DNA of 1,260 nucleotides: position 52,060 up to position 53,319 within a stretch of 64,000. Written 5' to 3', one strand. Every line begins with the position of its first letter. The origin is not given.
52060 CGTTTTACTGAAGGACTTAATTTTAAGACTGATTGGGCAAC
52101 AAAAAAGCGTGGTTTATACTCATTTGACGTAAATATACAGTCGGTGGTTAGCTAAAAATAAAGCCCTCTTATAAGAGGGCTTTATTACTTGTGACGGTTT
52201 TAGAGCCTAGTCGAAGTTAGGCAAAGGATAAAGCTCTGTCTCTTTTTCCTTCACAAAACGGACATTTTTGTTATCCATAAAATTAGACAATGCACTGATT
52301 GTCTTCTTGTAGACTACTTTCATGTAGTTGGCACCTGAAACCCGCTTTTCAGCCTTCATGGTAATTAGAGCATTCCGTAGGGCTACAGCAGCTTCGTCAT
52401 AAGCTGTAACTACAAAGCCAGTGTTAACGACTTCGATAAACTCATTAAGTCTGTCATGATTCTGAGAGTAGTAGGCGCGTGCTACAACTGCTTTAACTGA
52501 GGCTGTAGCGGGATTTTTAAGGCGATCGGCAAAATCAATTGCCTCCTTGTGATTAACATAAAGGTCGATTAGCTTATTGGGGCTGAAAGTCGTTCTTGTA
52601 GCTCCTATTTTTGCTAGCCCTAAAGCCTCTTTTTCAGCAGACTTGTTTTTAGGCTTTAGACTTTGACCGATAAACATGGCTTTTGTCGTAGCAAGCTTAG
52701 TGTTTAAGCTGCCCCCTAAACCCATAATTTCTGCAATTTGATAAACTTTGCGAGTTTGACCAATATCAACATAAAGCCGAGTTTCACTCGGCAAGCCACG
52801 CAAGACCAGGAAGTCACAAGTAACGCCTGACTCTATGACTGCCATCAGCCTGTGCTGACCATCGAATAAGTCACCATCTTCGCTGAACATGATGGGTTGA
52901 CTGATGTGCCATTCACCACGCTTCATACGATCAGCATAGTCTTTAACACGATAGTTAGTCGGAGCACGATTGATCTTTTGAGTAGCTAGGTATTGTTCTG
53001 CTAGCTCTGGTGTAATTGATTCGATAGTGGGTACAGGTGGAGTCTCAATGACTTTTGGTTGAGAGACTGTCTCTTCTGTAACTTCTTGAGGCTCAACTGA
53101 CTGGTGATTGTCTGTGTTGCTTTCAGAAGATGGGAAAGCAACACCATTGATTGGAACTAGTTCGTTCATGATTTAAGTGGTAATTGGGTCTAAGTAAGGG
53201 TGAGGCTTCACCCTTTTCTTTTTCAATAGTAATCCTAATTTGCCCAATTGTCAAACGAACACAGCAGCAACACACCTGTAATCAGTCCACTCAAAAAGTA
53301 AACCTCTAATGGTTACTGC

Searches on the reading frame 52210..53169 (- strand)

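Call 35: search_protein_families(library=pfam, proteins=[window:52210-53169:-], max_evalue=0.01)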
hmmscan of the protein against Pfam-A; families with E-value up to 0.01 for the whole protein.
window:52210-53169:- (320 aa): 0 families

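Call 36: search_protein_families(library=phrogs, proteins=[window:52210-53169:-], max_evalue=0.001)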
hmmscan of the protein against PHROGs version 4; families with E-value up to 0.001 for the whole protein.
window:52210-53169:- (320 aa): 1 family
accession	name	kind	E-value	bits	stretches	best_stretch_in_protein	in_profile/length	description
phrog_5931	-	unknown function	1e-39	137.7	1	43-305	6-261/282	-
